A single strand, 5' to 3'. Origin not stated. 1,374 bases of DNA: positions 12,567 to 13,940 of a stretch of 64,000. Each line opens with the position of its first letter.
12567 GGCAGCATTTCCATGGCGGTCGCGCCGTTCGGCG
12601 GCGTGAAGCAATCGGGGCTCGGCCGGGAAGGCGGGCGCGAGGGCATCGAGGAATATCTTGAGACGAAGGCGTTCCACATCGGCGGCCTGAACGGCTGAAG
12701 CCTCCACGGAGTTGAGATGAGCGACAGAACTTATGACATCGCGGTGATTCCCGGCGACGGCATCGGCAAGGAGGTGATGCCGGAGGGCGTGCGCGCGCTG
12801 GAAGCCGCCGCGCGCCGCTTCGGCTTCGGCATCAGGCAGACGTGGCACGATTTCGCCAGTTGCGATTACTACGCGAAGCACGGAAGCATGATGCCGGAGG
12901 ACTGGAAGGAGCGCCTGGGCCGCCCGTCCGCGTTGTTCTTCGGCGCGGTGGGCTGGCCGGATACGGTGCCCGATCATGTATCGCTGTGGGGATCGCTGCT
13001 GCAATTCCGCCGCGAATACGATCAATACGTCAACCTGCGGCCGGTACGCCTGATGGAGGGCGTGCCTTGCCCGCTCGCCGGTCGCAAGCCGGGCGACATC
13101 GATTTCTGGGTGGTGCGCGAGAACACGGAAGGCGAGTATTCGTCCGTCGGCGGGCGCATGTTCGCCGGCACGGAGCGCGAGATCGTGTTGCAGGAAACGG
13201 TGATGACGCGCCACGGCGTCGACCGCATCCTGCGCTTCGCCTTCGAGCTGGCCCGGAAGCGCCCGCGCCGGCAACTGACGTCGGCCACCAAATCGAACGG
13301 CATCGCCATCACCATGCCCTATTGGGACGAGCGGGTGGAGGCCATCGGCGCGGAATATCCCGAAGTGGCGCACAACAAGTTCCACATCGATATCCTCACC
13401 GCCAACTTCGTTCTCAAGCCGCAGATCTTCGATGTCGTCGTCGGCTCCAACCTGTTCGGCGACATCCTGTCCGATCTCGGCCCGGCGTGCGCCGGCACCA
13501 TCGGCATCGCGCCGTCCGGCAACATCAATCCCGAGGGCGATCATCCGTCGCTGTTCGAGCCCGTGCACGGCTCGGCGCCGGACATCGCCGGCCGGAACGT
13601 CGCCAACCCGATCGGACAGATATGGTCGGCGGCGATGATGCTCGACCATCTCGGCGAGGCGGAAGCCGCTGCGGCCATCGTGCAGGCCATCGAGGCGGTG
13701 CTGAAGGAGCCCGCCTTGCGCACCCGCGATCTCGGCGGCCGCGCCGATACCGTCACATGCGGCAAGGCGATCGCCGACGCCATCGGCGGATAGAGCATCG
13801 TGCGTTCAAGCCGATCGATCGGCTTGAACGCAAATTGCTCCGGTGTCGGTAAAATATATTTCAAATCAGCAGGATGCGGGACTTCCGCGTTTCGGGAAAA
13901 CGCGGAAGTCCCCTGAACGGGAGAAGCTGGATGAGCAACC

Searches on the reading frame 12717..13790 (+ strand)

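Call 10: search_protein_families(library=pfam, proteins=[window:12717-13790:+], max_evalue=0.00001)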
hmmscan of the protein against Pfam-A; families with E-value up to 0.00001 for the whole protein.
window:12717-13790:+ (358 aa): 1 family
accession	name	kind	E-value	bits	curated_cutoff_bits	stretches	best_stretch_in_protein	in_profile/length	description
PF00180.25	Iso_dh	-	3.2e-86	290.2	27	1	8-350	2-343/348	Isocitrate/isopropylmalate dehydrogenase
